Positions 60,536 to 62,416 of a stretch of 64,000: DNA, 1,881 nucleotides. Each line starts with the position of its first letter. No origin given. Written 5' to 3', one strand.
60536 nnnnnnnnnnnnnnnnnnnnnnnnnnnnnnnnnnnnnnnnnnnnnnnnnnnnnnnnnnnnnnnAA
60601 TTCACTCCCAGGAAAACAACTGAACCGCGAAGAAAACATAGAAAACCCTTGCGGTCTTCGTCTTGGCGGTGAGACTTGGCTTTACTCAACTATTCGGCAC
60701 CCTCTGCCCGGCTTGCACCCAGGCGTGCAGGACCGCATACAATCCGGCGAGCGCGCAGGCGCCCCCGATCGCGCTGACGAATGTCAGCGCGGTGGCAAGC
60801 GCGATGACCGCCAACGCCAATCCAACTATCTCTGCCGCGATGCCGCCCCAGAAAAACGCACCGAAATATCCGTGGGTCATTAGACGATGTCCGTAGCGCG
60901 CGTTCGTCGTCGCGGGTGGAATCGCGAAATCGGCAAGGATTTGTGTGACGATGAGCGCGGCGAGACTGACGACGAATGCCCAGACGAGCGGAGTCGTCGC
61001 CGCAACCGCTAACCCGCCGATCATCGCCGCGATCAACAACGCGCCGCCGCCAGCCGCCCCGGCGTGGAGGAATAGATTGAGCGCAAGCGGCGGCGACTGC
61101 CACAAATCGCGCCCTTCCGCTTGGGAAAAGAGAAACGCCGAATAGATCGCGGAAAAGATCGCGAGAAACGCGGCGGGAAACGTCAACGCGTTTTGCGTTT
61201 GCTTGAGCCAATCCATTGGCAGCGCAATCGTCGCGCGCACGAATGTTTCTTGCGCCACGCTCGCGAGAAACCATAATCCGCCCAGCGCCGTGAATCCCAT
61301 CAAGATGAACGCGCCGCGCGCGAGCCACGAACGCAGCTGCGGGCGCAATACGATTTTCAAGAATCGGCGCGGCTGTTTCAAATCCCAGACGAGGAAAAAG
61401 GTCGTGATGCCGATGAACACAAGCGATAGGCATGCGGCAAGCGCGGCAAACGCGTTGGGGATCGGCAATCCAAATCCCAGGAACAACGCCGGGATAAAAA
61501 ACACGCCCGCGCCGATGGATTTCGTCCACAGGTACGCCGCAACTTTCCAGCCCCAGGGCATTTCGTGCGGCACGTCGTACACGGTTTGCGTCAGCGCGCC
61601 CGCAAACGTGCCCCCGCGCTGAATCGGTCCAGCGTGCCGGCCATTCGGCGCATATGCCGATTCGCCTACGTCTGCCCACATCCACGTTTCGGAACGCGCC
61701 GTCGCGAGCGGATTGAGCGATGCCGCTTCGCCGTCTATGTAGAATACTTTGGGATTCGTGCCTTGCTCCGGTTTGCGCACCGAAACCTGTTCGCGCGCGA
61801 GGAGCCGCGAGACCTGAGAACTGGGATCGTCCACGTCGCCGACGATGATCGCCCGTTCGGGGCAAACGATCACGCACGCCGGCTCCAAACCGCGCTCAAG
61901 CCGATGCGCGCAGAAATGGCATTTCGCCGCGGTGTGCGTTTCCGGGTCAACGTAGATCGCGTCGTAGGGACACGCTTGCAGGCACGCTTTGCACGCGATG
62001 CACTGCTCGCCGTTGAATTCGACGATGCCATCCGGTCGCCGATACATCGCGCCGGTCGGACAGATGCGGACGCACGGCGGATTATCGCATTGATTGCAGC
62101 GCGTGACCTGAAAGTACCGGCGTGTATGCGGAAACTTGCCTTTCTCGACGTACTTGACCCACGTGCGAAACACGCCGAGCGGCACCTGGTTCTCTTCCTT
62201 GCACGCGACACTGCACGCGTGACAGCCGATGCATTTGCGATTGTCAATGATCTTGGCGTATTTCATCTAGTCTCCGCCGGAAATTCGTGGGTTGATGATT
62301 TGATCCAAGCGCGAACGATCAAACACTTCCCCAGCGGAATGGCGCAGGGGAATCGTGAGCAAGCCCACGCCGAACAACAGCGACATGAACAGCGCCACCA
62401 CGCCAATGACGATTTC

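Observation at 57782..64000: Tat-less molybdoenzyme with a fused FeS-NrfD subunit, in an operon with DUF2270 and a lipoate-protein ligase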

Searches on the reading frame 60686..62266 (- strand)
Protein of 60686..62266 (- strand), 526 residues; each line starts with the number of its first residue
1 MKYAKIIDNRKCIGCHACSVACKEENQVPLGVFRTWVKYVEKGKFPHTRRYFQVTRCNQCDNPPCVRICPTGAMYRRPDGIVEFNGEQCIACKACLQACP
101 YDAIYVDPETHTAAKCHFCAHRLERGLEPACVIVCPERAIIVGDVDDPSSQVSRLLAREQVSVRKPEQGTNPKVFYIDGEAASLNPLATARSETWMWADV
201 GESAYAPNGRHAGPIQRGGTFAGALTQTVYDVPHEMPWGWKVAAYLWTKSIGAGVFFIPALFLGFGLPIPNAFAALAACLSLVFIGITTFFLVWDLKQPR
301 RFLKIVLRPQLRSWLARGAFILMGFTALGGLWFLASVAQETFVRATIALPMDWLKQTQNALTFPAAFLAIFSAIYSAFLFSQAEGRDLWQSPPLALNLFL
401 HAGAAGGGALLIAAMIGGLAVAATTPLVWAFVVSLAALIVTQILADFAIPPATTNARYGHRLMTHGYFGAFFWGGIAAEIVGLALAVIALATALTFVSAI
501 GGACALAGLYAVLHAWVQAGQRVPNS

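Call 4: search_protein_families(library=pfam, proteins=[window:60686-62266:-])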
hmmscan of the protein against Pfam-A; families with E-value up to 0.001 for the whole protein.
window:60686-62266:- (526 aa): 11 families
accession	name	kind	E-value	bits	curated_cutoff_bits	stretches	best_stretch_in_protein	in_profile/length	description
PF13247.11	Fer4_11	-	4.7e-24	84.9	26.2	1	51-144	4-99/100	4Fe-4S dicluster domain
PF03916.19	NrfD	-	5.3e-17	62.8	25.8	1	234-511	7-299/313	Polysulphide reductase, NrfD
PF12838.12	Fer4_7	-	9.5e-12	45.6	27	2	11-73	1-52/52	4Fe-4S dicluster domain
PF13187.11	Fer4_9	-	7.5e-10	39.1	27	2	56-104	1-52/52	4Fe-4S dicluster domain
PF12837.12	Fer4_6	-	6.9e-09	35.7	25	1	81-104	1-24/24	4Fe-4S binding domain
PF00037.32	Fer4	-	8.5e-09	35.3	21.1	1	83-105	2-24/24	4Fe-4S binding domain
PF12797.12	Fer4_2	-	2.4e-07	30.7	24.5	2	82-101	3-22/22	4Fe-4S binding domain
PF13237.11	Fer4_10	-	4.2e-07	30.2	25.5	1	53-100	5-53/53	4Fe-4S dicluster domain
PF13484.11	Fer4_16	-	3.3e-05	25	30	0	88-116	1-29/66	4Fe-4S double cluster binding domain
PF14697.11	Fer4_21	-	0.00015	22.3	35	0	85-139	4-56/59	4Fe-4S dicluster domain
PF12798.12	Fer4_3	-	0.00068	20.7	27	0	89-103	1-15/15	4Fe-4S binding domain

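Call 5: search_protein_families(library=ncbifam, proteins=[window:60686-62266:-])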
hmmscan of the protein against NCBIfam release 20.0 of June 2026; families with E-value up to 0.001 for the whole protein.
window:60686-62266:- (526 aa): 48 families (the best 25 are shown)
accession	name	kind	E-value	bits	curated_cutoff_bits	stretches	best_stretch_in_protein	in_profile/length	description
NF011569.0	PRK14993.1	equivalog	9.9e-60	202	416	1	2-199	43-243/244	tetrathionate reductase subunit TtrB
NF041715.1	arsenate_red_ArrB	equivalog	2.2e-49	168.1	450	2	1-107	1-107/233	arsenate respiratory reductase iron-sulfur subunit ArrB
TIGR03149.1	cyt_nit_nrfC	equivalog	2.2e-49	167.8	377.6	1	2-178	38-217/225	cytochrome c nitrite reductase Fe-S protein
NF045797.1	DsrO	equivalog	2.5e-47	161.3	200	1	2-177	43-234/235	sulfate reduction electron transfer complex DsrMKJOP subunit DsrO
TIGR02951.1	DMSO_dmsB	equivalog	1.1e-38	132.7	214.1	1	6-147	5-155/161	DMSO/selenate family reductase complex B subunit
TIGR03478.1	DMSO_red_II_bet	subfamily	1.1e-35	123.1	480.7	1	36-179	110-255/321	DMSO reductase family type II enzyme, iron-sulfur subunit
NF042979.1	EthbenzDh_ebdB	equivalog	3.3e-31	108.4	740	1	36-179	132-277/354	ethylbenzene dehydrogenase subunit beta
TIGR01582.1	FDH-beta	equivalog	1e-25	90.4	334.7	1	3-154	22-191/283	formate dehydrogenase subunit beta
NF038355.1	FDH3_beta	equivalog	1.9e-25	89.9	240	1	6-111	6-108/180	formate dehydrogenase FDH3 subunit beta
NF008134.0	PRK10882.1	equivalog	5.3e-22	78.3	263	1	7-171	43-235/329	hydrogenase 2 operon protein HybA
NF041782.1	mnquin_red_QrcC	equivalog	2e-21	76.7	400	2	3-106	1-118/239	menaquinone reductase iron-sulfur cluster-binding subunit QrcC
NF045715.1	sulf_resp_HmcB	equivalog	6e-20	71.6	420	1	5-147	39-200/307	sulfate respiration complex iron-sulfur protein HmcB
TIGR01660.1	narH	equivalog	1.2e-19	70.1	524.05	1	55-143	181-270/492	nitrate reductase subunit beta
NF009408.0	PRK12769.1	equivalog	2.9e-19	68.7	1003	1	6-142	6-144/659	formate-dependent uric acid utilization protein AegA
NF045766.1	PhenlGlyoxDHPadI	equivalog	1.3e-18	67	700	1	8-140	10-133/443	NADH-dependent phenylglyoxylate dehydrogenase subunit beta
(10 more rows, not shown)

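Call 11: search_solved_structures(query=window:60686-62266:-, max_evalue=0.001)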
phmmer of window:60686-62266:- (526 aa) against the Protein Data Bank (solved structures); distinct sequences matched with E-value up to 0.001: 53.
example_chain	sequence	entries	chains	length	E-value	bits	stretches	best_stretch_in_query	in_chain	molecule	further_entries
2vpw_B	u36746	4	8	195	5.5e-57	196.7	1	2-180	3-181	NRFC PROTEIN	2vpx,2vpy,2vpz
6cz7_B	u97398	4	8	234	9.8e-47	162.9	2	2-107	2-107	4Fe-4S ferredoxin, iron-sulfur binding domain protein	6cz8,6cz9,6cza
2ivf_B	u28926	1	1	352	6.1e-34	120.7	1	36-181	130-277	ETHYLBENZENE DEHYDROGENASE BETA-SUBUNIT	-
4ydd_B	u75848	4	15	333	6.7e-33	117.2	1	36-178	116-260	DMSO reductase family type II enzyme, iron-sulfur subunit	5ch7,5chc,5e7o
1kqf_B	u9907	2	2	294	4.7e-21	78.1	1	3-176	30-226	FORMATE DEHYDROGENASE, NITRATE-INDUCIBLE, IRON-SULFUR SUBUNIT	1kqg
4v4c_B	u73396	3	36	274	3.3e-20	75.3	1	2-177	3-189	Pyrogallol hydroxytransferase small subunit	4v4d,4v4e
1q16_B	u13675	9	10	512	2.2e-19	72.6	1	44-145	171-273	Respiratory nitrate reductase 1 beta chain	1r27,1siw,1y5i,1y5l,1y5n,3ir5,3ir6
3egw_B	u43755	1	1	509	1.6e-18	69.8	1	44-145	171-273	Respiratory nitrate reductase 1 beta chain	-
1y4z_B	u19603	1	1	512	1.6e-18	69.7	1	44-145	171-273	Respiratory nitrate reductase 1 beta chain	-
9vap_B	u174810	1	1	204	2.3e-16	62.7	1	6-124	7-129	4Fe-4S dicluster domain-containing protein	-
9mqx_E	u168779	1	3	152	9.6e-16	60.6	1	4-149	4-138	Fe-S-cluster-containing hydrogenase subunit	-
7b04_A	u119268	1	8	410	1.3e-15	60.2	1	46-179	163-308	Nitrite oxidoreductase subunit B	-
7z0s_B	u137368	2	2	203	1.8e-13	53.1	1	6-105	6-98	Formate hydrogenlyase subunit 2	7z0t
6lod_B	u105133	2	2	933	2.9e-13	52.4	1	2-102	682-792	Fe-S-cluster-containing hydrogenase components 1-like protein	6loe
7qv7_A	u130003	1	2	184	1.5e-12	50.1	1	6-105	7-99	Hydrogen dependent carbon dioxide reductase subunit HycB3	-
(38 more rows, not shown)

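Call 56: find_homologous_proteins(query=window:60686-62266:-, max_evalue=1e-10)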
Query window:60686-62266:- (526 aa): 7811 proteins with E <= 1e-10 among 8000 candidates; the best 120 are listed.
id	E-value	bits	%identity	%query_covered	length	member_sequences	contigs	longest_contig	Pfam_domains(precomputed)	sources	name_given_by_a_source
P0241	0.0e+0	1217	100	100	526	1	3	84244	PF12797.13,PF12837.13,PF13247.12,PF00037.33,PF03916.20,PF12838.13,PF13237.12,PF13187.12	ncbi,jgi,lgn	jgi:Fe-S-cluster-containing dehydrogenase component/formate-dependent nitrite reductase membrane com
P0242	0.0e+0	1079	88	100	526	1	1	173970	PF12797.13,PF12837.13,PF13247.12,PF00037.33,PF13484.12,PF03916.20,PF12838.13,PF13237.12,PF13187.12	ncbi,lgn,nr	ncbi:MAG: polysulfide reductase NrfD [Chloroflexi bacterium]|nr:polysulfide reductase NrfD [Chlorofl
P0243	4.5e-266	902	74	100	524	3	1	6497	PF12797.13,PF12837.13,PF13247.12,PF00037.33,PF03916.20,PF12838.13,PF13237.12,PF13187.12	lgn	-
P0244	2.1e-263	893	73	100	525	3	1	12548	PF12797.13,PF12837.13,PF13247.12,PF00037.33,PF03916.20,PF12838.13,PF13237.12,PF13187.12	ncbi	-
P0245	1.4e-260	884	73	100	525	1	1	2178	PF12797.13,PF12837.13,PF13247.12,PF00037.33,PF13484.12,PF03916.20,PF12838.13,PF13237.12,PF13187.12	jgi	jgi:Fe-S-cluster-containing dehydrogenase component/formate-dependent nitrite reductase membrane com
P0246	2.6e-260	883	71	100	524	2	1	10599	PF14697.12,PF12797.13,PF12837.13,PF13247.12,PF00037.33,PF03916.20,PF12838.13,PF13237.12,PF13187.12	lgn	-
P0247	1.5e-256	870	71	100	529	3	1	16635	PF14697.12,PF12797.13,PF12837.13,PF13247.12,PF00037.33,PF03916.20,PF12838.13,PF13237.12,PF13187.12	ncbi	ncbi:MAG: 4Fe-4S dicluster domain-containing protein [Acidobacteriota bacterium]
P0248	3.4e-255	866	72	100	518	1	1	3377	PF14697.12,PF12797.13,PF12837.13,PF13247.12,PF00037.33,PF13484.12,PF03916.20,PF12838.13,PF13237.12,PF13187.12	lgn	-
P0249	3.5e-251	853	71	100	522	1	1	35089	PF12797.13,PF12837.13,PF13247.12,PF00037.33,PF13484.12,PF03916.20,PF12838.13,PF13237.12,PF13187.12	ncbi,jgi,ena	-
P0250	5.1e-251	852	71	100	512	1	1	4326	PF14697.12,PF12797.13,PF12837.13,PF13247.12,PF00037.33,PF13484.12,PF03916.20,PF12838.13,PF25160.2,PF13237.12,PF13187.12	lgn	-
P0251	9.0e-251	851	69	100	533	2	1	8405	PF12797.13,PF12837.13,PF13247.12,PF00037.33,PF13484.12,PF03916.20,PF12838.13,PF13237.12,PF13187.12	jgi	jgi:Fe-S-cluster-containing dehydrogenase component/formate-dependent nitrite reductase membrane com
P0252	5.0e-249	845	70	100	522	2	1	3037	PF12797.13,PF12837.13,PF13247.12,PF00037.33,PF03916.20,PF12838.13,PF25160.2,PF13237.12,PF13187.12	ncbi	-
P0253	5.3e-249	845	71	100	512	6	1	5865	PF12797.13,PF12837.13,PF13247.12,PF00037.33,PF13484.12,PF03916.20,PF12838.13,PF25160.2,PF13237.12,PF13187.12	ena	-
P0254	2.7e-248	843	69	100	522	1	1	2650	PF14697.12,PF12797.13,PF12837.13,PF13247.12,PF00037.33,PF13484.12,PF03916.20,PF12838.13,PF25160.2,PF13237.12,PF13187.12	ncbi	-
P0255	1.0e-243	828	68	100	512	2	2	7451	PF12797.13,PF12837.13,PF13247.12,PF00037.33,PF03916.20,PF12838.13,PF13237.12,PF13187.12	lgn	-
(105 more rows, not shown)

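Call 76: predict_structure(alignment_id=A3)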
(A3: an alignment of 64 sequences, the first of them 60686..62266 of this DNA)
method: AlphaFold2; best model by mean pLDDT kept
length: 526 residues; sequences in the alignment: 64
mean_pLDDT: 67.7   pTM: 0.64
mean pLDDT of the five models: 67.7, 66.8, 66.4, 66.0, 65.4
residues with pLDDT >= 90: 194; 70-90: 79; 50-70: 50; < 50: 203
segments of 3 or more residues with pLDDT < 50: 1-5, 9-76, 80-83, 89-138, 159-186, 193-208, 211-238
pLDDT, mean of each block of 10 residues (from residue 1): 49 36 29 30 38 31 33 48 47 32 37 38 40 44 66 60 29 25 43 44 47 46 41 44 89 98 96 97 93 79 82 82 95 98 95 97 97 80 56 88 98 94 94 98 91 81 92 98 98 97 98 89 60
secondary structure, 60 per line:
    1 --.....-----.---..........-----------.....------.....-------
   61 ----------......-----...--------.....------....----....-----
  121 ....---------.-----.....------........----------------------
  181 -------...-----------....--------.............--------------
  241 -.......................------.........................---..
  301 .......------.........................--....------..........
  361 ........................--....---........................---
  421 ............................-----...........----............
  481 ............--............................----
elements in order: E3-7 H17-26 E38-42 E49-53 E74-76 E82-84 H93-97 E104-107 E112-115 H121-124 E140-144 H151-158 H202-205 H214-226 H242-264 H271-295 H299-307 H314-338 H341-344 H351-384 H387-390 H394-417 H421-448 H454-464 H469-492 H495-522

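Call 96: fold_search(model_id=the predicted structure, library=pdb)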
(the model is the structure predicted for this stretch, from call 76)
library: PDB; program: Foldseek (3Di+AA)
matches with E <= 10: 277; with E <= 0.001: 5
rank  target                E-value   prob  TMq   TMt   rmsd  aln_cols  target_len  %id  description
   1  2vpw_B                6.1e-07  1.00  0.10  0.23  17.5       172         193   51  Polysulfide reductase with bound menaquinone (released 2008-06-10)
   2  8k9e_C                3.1e-05  1.00  0.46  0.53   7.1       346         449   13  Cryo-EM structure of the photosynthetic alternative complex III from Chloroflexus aurantiacus at 3.3 angstrom (released 2024-03-06)
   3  2vpw_C                4.2e-05  1.00  0.38  0.75   4.4       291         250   20  Polysulfide reductase with bound menaquinone (released 2008-06-10)
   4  6lod_C                8.0e-05  1.00  0.47  0.54   6.7       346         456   14  Cryo-EM structure of the air-oxidized photosynthetic alternative complex III from Roseiflexus castenholzii (released 2020-11-04)
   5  6btm_C                2.2e-04  1.00  0.45  0.52   4.7       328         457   11  Structure of Alternative Complex III from Flavobacterium johnsoniae (Wild Type) (released 2018-05-09)
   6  8k9e_F                3.6e-02  0.99  0.27  0.33  13.6       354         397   13  Cryo-EM structure of the photosynthetic alternative complex III from Chloroflexus aurantiacus at 3.3 angstrom (released 2024-03-06)
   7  7ose_B                4.1e-02  0.99  0.29  0.38   9.0       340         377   12  cytochrome bd-II type oxidase with bound aurachin D (released 2021-11-17)
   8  9r2g_D                5.5e-02  1.00  0.32  0.46   7.9       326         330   14  Cytochrome bd II oxidase qOR-2 type from Mycobacterium smegmatis (released 2026-03-04)
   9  6lod_F                5.5e-02  0.99  0.29  0.38  14.3       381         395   12  Cryo-EM structure of the air-oxidized photosynthetic alternative complex III from Roseiflexus castenholzii (released 2020-11-04)
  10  6rko_B                6.6e-02  0.98  0.28  0.37   7.9       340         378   12  Cryo-EM structure of the E. coli cytochrome bd-I oxidase at 2.68 A resolution (released 2019-10-16)
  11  6rko_A                7.5e-02  1.00  0.34  0.39   8.0       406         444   12  Cryo-EM structure of the E. coli cytochrome bd-I oxidase at 2.68 A resolution (released 2019-10-16)
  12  1l7c_C                1.2e-01  0.80  0.17  0.32  13.5       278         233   12  alpha-catenin fragment, residues 385-651 (released 2002-06-19)
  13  7oy2_B                1.6e-01  0.97  0.30  0.39   8.6       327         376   12  High resolution structure of cytochrome bd-II oxidase from E. coli (released 2021-12-15)
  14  9r2g_A                1.6e-01  1.00  0.36  0.48   5.8       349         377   13  Cytochrome bd II oxidase qOR-2 type from Mycobacterium smegmatis (released 2026-03-04)
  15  5doq_A                2.4e-01  0.99  0.36  0.43   7.1       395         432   10  The structure of bd oxidase from Geobacillus thermodenitrificans (released 2016-05-04)
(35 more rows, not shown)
